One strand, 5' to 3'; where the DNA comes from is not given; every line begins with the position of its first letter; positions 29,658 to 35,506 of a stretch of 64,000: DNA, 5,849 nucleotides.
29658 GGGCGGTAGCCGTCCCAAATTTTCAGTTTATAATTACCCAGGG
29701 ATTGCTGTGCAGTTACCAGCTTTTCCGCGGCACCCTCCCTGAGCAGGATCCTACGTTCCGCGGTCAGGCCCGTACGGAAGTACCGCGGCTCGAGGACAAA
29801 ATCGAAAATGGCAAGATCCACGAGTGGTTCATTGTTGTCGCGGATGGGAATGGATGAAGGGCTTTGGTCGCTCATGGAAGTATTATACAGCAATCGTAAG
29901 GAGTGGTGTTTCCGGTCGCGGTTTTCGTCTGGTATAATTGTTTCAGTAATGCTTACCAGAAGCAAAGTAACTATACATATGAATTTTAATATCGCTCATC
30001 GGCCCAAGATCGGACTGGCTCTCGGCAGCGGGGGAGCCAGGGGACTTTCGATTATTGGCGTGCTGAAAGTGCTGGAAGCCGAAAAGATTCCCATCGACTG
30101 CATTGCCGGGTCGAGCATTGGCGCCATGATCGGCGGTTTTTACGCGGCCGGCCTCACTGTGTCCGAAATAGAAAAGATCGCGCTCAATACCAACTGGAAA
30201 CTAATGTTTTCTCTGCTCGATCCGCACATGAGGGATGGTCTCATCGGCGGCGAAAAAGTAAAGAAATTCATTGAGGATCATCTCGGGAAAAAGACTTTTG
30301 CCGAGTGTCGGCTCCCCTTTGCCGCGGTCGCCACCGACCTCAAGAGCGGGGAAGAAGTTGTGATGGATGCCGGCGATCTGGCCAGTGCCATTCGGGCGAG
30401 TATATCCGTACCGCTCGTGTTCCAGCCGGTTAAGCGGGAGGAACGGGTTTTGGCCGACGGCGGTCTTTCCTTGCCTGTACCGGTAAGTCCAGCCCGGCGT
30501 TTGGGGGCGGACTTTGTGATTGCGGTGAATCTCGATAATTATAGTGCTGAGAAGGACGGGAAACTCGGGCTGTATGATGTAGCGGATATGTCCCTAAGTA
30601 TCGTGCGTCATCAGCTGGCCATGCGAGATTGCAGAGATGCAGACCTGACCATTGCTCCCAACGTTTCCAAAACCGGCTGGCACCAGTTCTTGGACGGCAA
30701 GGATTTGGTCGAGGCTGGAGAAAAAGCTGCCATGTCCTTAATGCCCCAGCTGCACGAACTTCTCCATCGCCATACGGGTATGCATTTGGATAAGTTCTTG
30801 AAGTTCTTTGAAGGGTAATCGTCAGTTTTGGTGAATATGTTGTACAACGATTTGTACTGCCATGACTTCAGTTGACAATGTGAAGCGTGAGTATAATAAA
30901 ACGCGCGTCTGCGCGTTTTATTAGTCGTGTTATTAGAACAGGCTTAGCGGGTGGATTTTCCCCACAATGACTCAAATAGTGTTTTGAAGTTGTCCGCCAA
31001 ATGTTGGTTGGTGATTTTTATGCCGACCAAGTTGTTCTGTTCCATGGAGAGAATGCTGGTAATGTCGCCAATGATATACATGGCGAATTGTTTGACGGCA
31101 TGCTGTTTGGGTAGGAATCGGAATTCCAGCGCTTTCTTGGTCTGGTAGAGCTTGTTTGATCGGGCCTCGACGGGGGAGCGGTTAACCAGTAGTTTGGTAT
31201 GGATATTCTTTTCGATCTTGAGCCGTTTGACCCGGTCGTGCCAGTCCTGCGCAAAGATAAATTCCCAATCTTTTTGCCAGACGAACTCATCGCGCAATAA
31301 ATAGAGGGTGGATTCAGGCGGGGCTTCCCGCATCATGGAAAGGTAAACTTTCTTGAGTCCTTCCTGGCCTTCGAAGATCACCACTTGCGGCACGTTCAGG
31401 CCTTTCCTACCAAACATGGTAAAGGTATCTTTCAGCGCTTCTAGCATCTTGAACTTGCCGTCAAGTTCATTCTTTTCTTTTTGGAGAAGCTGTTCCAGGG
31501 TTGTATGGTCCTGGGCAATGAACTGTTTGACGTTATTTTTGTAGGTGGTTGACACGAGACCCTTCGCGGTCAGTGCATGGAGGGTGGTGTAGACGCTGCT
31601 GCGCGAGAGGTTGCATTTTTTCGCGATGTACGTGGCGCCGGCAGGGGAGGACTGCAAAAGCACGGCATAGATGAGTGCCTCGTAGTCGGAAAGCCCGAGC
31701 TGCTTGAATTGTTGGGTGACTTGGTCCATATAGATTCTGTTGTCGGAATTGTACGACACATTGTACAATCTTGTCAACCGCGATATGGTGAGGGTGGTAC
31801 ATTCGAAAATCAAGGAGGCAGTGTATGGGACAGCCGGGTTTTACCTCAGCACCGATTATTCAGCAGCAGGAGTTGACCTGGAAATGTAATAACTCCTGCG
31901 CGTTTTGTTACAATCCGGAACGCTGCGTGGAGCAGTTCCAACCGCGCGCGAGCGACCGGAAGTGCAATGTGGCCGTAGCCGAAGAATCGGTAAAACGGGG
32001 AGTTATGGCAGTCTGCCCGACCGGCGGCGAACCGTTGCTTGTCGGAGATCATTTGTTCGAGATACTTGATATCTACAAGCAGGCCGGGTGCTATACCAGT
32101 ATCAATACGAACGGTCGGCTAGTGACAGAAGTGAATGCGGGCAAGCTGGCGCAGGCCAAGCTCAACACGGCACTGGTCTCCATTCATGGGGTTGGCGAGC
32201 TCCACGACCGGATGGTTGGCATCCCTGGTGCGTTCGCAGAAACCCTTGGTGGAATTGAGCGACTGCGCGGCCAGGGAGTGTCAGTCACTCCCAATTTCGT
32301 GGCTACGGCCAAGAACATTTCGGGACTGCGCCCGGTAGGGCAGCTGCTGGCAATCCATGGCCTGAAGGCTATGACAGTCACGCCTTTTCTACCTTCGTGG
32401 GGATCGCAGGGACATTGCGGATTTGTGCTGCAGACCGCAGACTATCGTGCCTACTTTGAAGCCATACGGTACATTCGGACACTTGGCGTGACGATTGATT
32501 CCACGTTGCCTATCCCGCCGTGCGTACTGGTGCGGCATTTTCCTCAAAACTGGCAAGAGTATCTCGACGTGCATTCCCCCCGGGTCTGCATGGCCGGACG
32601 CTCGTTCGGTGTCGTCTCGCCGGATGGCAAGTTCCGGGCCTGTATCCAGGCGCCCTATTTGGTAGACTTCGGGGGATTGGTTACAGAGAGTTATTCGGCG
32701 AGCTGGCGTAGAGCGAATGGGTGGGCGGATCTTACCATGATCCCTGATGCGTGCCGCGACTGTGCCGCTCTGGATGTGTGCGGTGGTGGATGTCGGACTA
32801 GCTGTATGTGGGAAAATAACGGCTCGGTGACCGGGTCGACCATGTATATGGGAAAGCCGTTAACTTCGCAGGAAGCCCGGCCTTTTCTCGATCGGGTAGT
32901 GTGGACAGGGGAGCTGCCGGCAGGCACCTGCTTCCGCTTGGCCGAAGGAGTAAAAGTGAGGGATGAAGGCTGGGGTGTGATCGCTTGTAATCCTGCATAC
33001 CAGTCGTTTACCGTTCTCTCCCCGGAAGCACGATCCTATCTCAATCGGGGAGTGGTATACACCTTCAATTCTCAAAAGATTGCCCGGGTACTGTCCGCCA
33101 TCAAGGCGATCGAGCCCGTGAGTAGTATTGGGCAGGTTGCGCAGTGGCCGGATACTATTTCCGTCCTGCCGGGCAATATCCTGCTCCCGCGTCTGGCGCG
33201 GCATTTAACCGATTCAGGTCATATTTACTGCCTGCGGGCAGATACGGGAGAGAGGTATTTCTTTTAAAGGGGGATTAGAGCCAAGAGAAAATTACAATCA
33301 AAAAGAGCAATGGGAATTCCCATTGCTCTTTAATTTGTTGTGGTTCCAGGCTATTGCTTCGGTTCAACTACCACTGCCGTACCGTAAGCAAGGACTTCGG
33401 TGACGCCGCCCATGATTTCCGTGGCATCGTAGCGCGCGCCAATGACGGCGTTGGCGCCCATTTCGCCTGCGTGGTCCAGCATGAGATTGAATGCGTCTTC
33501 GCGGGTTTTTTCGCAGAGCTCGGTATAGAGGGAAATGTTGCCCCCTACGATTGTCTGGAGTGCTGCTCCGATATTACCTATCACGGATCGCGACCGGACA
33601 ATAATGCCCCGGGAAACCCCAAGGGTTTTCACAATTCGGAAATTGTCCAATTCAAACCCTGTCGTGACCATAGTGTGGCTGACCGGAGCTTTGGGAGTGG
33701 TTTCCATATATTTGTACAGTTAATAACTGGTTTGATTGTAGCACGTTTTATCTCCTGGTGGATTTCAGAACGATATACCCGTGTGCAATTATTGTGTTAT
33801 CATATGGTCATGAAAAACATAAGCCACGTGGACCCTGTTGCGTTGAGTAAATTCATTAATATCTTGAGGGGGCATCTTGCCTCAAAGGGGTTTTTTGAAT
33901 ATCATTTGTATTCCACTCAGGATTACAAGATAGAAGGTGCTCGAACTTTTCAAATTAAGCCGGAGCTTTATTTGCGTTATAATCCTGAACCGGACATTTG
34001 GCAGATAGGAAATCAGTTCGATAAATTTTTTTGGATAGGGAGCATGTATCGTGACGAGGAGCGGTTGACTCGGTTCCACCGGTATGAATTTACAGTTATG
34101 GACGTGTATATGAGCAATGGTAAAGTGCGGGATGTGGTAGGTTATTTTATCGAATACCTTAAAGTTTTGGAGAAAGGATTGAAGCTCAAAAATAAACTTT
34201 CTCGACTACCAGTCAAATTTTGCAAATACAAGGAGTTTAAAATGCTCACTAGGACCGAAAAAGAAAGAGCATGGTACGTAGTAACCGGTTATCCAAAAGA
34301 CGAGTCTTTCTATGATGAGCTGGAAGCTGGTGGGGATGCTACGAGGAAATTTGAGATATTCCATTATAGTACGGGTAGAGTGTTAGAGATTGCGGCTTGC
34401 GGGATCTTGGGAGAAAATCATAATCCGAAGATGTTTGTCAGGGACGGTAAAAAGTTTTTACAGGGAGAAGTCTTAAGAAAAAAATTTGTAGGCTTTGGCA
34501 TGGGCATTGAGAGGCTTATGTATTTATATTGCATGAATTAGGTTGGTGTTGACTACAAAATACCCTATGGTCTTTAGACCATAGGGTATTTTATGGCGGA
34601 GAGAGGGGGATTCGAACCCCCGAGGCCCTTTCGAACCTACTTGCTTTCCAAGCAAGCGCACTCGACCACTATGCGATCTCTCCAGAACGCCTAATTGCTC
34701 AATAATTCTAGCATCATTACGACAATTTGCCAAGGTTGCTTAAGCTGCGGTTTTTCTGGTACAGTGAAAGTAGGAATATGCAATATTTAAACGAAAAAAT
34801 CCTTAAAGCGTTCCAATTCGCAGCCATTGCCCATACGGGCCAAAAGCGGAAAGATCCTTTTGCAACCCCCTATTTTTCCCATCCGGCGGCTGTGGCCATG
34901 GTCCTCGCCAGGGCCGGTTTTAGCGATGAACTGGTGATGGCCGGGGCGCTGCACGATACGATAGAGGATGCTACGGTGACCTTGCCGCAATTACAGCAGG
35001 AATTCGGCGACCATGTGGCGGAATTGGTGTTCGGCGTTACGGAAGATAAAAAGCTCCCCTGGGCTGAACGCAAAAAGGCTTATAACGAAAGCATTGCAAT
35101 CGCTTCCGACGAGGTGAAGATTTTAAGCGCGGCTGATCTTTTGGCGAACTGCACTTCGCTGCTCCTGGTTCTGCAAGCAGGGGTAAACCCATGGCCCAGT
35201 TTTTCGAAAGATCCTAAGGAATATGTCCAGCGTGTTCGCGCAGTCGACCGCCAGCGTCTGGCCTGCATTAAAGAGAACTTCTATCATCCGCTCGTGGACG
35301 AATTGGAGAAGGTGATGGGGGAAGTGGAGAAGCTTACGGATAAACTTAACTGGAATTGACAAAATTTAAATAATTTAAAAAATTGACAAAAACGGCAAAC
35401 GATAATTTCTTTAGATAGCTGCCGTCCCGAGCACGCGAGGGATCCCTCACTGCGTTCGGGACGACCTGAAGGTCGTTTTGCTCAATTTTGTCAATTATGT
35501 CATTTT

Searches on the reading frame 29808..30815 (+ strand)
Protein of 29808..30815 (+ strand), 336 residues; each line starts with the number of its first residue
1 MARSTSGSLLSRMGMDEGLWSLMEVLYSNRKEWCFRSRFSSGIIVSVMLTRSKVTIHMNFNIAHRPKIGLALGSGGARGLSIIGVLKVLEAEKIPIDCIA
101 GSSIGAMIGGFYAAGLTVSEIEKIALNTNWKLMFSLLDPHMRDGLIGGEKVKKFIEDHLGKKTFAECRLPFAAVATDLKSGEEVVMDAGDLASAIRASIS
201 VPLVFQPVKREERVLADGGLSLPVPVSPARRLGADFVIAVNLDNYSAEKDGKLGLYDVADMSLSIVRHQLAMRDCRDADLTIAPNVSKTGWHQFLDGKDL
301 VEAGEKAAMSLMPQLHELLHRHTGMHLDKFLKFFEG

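Call 49: search_protein_families(library=pfam, proteins=[window:29808-30815:+], max_evalue=0.0001)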
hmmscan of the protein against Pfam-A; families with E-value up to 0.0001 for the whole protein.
window:29808-30815:+ (336 aa): 1 family
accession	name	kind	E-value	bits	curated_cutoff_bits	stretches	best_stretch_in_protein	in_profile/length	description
PF01734.28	Patatin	-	7.6e-32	111.5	27.7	1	70-229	1-190/191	Patatin-like phospholipase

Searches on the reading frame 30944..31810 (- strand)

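Call 50: search_protein_families(library=pfam, proteins=[window:30944-31810:-], max_evalue=0.0001)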
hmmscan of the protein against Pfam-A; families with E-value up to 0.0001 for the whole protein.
window:30944-31810:- (288 aa): 2 families
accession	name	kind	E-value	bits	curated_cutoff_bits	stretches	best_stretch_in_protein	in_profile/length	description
PF01978.25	TrmB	-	6.7e-14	51.9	25.6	1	36-92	2-58/68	Sugar-specific transcriptional regulator TrmB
PF13730.12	HTH_36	-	8.9e-07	29.1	25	1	39-86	2-55/55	Helix-turn-helix domain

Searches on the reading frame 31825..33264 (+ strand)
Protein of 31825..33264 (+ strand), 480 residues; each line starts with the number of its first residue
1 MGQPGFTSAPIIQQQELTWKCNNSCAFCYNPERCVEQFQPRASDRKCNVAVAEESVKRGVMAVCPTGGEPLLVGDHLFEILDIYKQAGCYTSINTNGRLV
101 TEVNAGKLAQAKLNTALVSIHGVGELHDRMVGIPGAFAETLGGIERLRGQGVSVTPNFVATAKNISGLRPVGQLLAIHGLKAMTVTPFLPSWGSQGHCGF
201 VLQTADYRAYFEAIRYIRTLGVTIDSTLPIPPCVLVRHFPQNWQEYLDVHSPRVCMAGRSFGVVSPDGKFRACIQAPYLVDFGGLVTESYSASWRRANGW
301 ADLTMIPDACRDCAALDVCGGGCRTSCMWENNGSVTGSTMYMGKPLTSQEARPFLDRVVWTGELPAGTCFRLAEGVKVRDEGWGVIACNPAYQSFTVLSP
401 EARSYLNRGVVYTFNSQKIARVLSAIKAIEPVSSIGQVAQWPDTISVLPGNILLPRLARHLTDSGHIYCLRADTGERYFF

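Call 49: search_protein_families(library=pfam, proteins=[window:31825-33264:+], max_evalue=0.0001)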
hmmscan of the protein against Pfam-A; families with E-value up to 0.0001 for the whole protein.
window:31825-33264:+ (480 aa): 1 family
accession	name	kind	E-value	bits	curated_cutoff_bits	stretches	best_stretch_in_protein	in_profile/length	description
PF04055.27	Radical_SAM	-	2.1e-15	57.7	29.5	1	20-155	6-145/166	Radical SAM superfamily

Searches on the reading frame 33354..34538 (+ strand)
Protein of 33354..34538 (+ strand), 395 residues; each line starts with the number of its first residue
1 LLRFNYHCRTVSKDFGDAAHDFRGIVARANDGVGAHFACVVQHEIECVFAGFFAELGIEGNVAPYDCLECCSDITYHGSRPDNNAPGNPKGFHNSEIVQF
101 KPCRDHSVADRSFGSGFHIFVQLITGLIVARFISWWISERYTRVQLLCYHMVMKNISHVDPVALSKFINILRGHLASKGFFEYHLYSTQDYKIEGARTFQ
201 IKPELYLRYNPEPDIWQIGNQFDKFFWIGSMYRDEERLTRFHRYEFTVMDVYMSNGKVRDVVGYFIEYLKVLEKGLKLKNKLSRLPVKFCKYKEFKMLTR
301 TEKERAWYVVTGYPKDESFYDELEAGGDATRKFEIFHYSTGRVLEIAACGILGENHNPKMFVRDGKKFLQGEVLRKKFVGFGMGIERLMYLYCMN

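Call 49: search_protein_families(library=pfam, proteins=[window:33354-34538:+], max_evalue=0.0001)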
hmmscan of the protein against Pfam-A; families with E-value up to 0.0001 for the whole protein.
window:33354-34538:+ (395 aa): 1 family
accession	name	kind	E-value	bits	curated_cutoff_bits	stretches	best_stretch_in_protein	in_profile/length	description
PF00152.25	tRNA-synt_2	-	6.1e-10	39.1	25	1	165-293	26-161/308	tRNA synthetases class II (D, K and N)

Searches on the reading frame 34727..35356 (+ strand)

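Call 50: search_protein_families(library=pfam, proteins=[window:34727-35356:+], max_evalue=0.0001)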
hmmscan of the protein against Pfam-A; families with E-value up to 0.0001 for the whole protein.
window:34727-35356:+ (210 aa): 1 family
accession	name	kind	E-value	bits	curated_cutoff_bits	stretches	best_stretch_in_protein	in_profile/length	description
PF13328.12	HD_4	-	1.8e-15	57.5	27.2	1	28-119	1-89/156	HD domain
